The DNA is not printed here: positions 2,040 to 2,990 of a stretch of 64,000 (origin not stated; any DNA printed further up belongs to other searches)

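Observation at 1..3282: Condensin-like SMC-ScpA-ScpB trio in a Sulfolobales-like context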

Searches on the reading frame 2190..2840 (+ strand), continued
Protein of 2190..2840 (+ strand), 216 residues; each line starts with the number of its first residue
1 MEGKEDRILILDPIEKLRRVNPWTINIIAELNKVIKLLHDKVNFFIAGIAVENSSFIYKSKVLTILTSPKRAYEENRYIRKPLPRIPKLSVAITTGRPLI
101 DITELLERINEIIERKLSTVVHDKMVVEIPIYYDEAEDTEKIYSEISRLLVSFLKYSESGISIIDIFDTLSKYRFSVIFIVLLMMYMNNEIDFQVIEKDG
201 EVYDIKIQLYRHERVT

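Call 43: predict_structure(alignment_id=A3)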
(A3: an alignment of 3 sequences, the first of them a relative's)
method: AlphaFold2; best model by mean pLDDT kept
length: 216 residues; sequences in the alignment: 3
mean_pLDDT: 38.3   pTM: 0.42
mean pLDDT of the five models: 38.3, 36.5, 33.8, 32.7, 30.6
residues with pLDDT >= 90: 0; 70-90: 0; 50-70: 50; < 50: 166
segments of 3 or more residues with pLDDT < 50: 1-142, 168-174, 196-198, 200-204, 213-216
pLDDT, mean of each block of 10 residues (from residue 1): 29 34 30 35 28 27 30 30 23 25 40 36 24 34 56 59 50 48 55 53 56 39
secondary structure, 60 per line:
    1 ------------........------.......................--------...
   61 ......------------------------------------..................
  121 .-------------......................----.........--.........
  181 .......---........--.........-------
elements in order: H13-20 H27-49 H58-66 H103-121 H135-156 H163-169 H172-187 E191-198 E201-209

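Call 44: search_protein_representatives(alignment_id=A3)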
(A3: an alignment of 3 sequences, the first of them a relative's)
Query: 3 sequences, 214 profile positions. Proteins with E-value up to 0.001 (for the whole library): 34; up to 1e-10: 13; up to 1e-30: 4. The best 34 are listed.
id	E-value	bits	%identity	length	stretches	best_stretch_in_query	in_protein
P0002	1.5e-111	387.3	-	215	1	1-214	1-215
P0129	6.8e-84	296.9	-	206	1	4-207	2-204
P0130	1.6e-53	197.6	-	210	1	3-206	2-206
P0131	3.4e-35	137.8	-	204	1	10-205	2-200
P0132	1.1e-30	123.0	-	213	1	1-199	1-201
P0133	2.6e-27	112.0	-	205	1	5-206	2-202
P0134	1.1e-25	106.7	-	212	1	1-206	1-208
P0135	5.0e-24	101.3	-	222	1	6-206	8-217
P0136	1.6e-23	99.6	-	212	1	3-206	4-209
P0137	1.5e-22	96.4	-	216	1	7-209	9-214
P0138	3.9e-20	88.5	-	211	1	5-199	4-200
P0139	9.0e-15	71.0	-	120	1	4-107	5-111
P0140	1.4e-12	63.9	-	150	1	59-203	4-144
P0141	1.4e-10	57.3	-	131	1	94-204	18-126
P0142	4.8e-08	49.0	-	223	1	11-203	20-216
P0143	6.8e-08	48.5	-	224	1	8-149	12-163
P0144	1.5e-07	47.4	-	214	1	7-197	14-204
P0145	1.6e-07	47.3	-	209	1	7-192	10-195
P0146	2.0e-07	47.0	-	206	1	15-198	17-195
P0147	1.4e-06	44.2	-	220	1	7-209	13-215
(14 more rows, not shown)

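Call 46: search_protein_families(library=pfam, alignment_id=A4, max_evalue=0.01)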
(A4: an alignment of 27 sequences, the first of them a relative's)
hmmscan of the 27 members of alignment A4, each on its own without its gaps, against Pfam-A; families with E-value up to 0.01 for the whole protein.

A. member 1, P0001 (216 aa): 0 families

B. families by the number of members that match (of 27 scanned): 6 families
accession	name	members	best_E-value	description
PF02616.19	SMC_ScpA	8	1.7e-08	Segregation and condensation protein ScpA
PF04824.21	Rad21_Rec8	5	3.1e-09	Conserved region of Rad21 / Rec8 like protein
PF16858.11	CNDH2_C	5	7.4e-05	Condensin II complex subunit CAP-H2 or CNDH2, C-terminal wHTH domain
PF05866.16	RusA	1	2.9e-05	Endodeoxyribonuclease RusA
PF06278.16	CNDH2_N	1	0.0011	Condensin II complex subunit CAP-H2 or CNDH2, N-terminal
PF11620.14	GABP-alpha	1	0.0078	GA-binding protein alpha chain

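Call 47: search_solved_structures(query=A4, max_evalue=1, show_alignments=2)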
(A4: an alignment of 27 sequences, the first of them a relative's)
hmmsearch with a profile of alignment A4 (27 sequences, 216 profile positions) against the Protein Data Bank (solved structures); distinct sequences matched with E-value up to 1: 21.
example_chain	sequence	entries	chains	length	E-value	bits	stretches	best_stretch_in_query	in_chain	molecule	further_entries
6ivh_A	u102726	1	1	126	1.3e-18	70.4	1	4-123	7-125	Segregation and condensation protein A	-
4i99_C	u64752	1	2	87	1.5e-08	37.5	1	135-203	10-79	Putative uncharacterized protein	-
5xns_C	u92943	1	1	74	5.5e-07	32.4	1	144-203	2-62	Segregation and condensation protein A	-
7zjs_B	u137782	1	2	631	6.8e-07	32.1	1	84-211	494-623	Double-strand-break repair protein rad21 homolog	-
6wg3_C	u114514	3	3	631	7.1e-07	32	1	84-211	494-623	Double-strand-break repair protein rad21 homolog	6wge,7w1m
9hvy_A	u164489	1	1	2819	1.8e-05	27.4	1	84-211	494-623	Double-strand-break repair protein rad21 homolog,Separin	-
5xg3_C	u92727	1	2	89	0.00013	24.6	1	143-212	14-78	Segregation and condensation protein A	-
5h66_C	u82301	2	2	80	0.00016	24.3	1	144-212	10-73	Segregation and condensation protein A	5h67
9f5w_H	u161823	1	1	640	0.001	21.7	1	22-71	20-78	Condensin-2 complex subunit H2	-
8p0a_C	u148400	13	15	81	0.0019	20.8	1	148-211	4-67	64-kDa C-terminal product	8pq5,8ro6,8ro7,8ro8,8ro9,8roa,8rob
6zz6_C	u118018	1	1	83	0.0032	20.1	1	144-204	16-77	Sister chromatid cohesion protein 1,Sister chromatid cohesion protein 1,Sister chromatid c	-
7tbo_A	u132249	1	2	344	0.012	18.3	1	133-196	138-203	D12 LOV2-DARPin fusion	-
6yuf_B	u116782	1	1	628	0.019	17.5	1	160-203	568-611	Cohesin subunit rad21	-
1w1w_E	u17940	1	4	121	0.048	16.2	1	135-207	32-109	SISTER CHROMATID COHESION PROTEIN 1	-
6qpw_B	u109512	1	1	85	0.077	15.6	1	148-207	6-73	Sister chromatid cohesion protein 1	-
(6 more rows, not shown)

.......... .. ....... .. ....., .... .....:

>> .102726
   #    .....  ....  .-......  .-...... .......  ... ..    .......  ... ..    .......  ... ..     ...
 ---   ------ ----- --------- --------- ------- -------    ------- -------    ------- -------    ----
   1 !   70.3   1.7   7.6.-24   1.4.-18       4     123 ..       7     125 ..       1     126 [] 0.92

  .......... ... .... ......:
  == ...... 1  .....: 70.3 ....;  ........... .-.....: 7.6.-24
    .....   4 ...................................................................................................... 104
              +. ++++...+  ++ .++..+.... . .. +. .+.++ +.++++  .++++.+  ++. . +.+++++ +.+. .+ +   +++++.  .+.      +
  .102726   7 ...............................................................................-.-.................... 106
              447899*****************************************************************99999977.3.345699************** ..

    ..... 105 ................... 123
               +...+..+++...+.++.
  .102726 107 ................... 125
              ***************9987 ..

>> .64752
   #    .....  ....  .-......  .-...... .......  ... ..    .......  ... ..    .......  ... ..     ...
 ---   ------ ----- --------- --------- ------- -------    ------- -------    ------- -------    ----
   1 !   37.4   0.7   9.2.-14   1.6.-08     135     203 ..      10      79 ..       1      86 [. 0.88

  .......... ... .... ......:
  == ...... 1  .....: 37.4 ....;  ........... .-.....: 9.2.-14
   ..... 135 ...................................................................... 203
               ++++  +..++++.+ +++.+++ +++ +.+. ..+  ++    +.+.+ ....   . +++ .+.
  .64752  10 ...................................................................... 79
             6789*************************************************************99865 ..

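Call 48: search_protein_families(library=pfam, proteins=[P0131, P0133, P0135, P0137, P0142, P0143, P0144, P0145, P0146, P0147], max_evalue=0.01)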
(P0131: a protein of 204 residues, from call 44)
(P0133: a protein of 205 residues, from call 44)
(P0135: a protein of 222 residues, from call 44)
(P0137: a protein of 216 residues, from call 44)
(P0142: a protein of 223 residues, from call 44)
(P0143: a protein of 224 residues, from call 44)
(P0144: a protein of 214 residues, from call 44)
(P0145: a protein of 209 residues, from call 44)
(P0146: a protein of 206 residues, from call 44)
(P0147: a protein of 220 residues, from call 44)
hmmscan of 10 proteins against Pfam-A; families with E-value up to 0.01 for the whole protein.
P0131 (204 aa): 0 families

P0133 (205 aa): 0 families

P0135 (222 aa): 0 families

P0137 (216 aa): 0 families

P0142 (223 aa): 0 families

P0143 (224 aa): 0 families

P0144 (214 aa): 3 families
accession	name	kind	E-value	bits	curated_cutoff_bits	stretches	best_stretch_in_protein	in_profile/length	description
PF02616.19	SMC_ScpA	-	4.1e-05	24.1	24.6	1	115-202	138-222/232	Segregation and condensation protein ScpA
PF04824.21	Rad21_Rec8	-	0.00023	20.8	22.7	1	167-199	6-39/55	Conserved region of Rad21 / Rec8 like protein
PF16858.11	CNDH2_C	-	0.0022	18.4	32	1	145-203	52-107/130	Condensin II complex subunit CAP-H2 or CNDH2, C-terminal wHTH domain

P0145 (209 aa): 2 families
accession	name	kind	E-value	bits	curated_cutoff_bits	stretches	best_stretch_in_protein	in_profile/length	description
PF16858.11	CNDH2_C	-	0.00017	22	32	1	145-201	52-109/130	Condensin II complex subunit CAP-H2 or CNDH2, C-terminal wHTH domain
PF02616.19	SMC_ScpA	-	0.0034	17.8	24.6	0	128-199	155-223/232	Segregation and condensation protein ScpA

P0146 (206 aa): 0 families

P0147 (220 aa): 1 family
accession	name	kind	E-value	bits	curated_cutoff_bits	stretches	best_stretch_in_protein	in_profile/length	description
PF04824.21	Rad21_Rec8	-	3.1e-09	36.4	22.7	1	165-213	3-51/55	Conserved region of Rad21 / Rec8 like protein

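Call 50: search_solved_structures(query=A5, max_evalue=1, show_alignments=2)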
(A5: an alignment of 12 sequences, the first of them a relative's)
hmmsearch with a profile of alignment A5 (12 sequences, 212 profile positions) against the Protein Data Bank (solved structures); distinct sequences matched with E-value up to 1: 9.
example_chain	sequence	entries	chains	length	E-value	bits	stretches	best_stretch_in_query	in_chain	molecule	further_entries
4i99_C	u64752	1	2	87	0.0003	23.6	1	126-196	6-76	Putative uncharacterized protein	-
6ivh_A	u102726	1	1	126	0.0004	23.2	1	8-118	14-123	Segregation and condensation protein A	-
5xns_C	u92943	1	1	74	0.014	18.1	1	139-197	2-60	Segregation and condensation protein A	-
9b86_A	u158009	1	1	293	0.035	16.8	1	82-181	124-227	Heme-binding protein FetB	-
5apx_A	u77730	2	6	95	0.065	15.9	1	105-167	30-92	GENERAL CONTROL PROTEIN GCN4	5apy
5h66_C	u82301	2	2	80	0.11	15.2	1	148-209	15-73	Segregation and condensation protein A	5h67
5xg3_C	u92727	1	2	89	0.13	15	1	147-209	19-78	Segregation and condensation protein A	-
7zjs_B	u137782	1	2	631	0.26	14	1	102-197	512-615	Double-strand-break repair protein rad21 homolog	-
6wg3_C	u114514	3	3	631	0.26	13.9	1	102-197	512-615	Double-strand-break repair protein rad21 homolog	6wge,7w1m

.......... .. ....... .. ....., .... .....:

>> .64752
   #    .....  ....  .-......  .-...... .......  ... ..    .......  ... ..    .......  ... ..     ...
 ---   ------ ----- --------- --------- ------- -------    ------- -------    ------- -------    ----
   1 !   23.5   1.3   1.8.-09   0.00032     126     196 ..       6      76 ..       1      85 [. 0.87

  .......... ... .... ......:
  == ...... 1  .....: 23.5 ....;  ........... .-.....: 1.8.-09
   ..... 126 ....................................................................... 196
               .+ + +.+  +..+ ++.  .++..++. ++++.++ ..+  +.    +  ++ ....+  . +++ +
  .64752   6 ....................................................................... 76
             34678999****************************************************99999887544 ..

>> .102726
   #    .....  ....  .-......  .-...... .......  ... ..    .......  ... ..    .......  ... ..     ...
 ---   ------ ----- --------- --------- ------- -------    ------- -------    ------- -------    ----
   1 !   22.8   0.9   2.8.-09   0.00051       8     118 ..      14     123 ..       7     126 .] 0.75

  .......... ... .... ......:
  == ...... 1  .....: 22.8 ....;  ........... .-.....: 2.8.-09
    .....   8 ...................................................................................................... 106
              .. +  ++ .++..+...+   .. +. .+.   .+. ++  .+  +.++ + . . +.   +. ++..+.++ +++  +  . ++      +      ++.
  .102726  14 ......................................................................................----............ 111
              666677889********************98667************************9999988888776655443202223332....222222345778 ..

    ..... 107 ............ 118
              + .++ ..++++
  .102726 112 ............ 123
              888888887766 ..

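Call 53: find_related_loci(query=A2, collection=genome_contigs, flank=10000)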
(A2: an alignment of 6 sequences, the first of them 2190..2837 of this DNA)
Query A2 (216 aa) in genome_contigs; peptide patterns used: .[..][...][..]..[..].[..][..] (x = any residue, [..] = any of these).
178 stretches matched a pattern; 5 encode a relative of the query (tblastn E <= 1e-3); 5 distinct loci.
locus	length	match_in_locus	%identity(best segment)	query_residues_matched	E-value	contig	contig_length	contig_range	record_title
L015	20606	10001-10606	38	7-207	3e-42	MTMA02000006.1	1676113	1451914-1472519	MAG: Candidatus Scotarchaeum otlingeri isolate JdFR-13 NRA7_88_2_length_1676113_cov_34, whole genome shotgun sequence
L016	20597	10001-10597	29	9-204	1e-17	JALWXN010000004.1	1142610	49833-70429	MAG: Nitrososphaeria archaeon isolate T2_maxbin2_scaf2bin.399 T2_NODE_1_length_1142610_cov_24.022772, whole genome shotg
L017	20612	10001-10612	27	4-204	5e-18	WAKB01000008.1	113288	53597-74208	MAG: Candidatus Geothermarchaeota archaeon isolate S012_44_esom k151_202580, whole genome shotgun sequence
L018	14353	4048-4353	39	5-104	3e-15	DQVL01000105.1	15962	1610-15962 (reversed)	MAG TPA_asm: Thermoprotei archaeon isolate SZUA-1514 k95_79881, whole genome shotgun sequence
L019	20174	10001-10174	50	5-62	7e-15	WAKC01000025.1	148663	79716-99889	MAG: Candidatus Geothermarchaeota archaeon isolate S012_78_esom k151_20982, whole genome shotgun sequence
